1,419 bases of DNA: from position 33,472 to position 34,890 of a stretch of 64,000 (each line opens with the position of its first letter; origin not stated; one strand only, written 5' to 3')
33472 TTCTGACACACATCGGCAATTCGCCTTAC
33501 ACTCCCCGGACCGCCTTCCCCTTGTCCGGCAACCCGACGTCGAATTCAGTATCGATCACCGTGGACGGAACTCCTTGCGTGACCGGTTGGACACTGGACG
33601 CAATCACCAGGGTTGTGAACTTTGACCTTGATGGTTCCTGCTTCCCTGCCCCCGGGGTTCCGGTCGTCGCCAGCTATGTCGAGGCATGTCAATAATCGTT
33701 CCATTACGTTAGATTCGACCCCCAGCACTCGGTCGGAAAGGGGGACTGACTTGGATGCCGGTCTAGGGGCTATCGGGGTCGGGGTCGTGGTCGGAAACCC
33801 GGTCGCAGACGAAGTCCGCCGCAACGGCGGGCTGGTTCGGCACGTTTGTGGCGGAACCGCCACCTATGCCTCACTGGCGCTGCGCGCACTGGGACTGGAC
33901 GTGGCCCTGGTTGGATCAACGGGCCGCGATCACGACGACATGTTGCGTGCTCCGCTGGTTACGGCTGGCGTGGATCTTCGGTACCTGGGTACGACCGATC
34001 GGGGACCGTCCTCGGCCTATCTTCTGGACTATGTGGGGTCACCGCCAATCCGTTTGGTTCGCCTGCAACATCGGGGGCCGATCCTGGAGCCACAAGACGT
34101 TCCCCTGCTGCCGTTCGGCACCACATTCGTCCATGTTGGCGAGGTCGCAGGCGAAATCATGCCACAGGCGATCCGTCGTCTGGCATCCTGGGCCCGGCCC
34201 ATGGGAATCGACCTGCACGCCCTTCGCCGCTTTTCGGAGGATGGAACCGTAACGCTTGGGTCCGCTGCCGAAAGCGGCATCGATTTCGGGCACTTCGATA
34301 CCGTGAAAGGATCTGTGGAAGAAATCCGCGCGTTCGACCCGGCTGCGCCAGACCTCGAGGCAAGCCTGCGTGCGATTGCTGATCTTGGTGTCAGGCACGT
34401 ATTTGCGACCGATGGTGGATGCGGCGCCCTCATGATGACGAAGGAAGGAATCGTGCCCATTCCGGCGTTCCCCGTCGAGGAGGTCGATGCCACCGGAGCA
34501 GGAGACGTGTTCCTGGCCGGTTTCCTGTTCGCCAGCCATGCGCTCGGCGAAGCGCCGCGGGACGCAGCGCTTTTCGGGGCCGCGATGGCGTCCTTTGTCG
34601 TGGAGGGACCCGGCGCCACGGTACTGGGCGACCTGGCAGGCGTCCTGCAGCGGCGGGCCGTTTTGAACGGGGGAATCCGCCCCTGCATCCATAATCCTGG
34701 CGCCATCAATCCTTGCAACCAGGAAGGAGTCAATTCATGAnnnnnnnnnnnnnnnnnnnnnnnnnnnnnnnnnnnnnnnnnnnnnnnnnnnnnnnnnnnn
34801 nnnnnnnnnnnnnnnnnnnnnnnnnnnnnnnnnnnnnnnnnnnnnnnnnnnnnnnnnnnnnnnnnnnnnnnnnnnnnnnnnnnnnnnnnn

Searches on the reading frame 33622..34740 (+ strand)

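Call 55: search_protein_families(library=pfam, proteins=[window:33622-34740:+], max_evalue=0.00001)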
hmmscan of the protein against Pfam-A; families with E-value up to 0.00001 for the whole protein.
window:33622-34740:+ (372 aa): 1 family
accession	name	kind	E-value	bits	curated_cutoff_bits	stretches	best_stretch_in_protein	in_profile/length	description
PF00294.29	PfkB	-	5e-23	82.3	25.8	1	63-333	23-296/302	pfkB family carbohydrate kinase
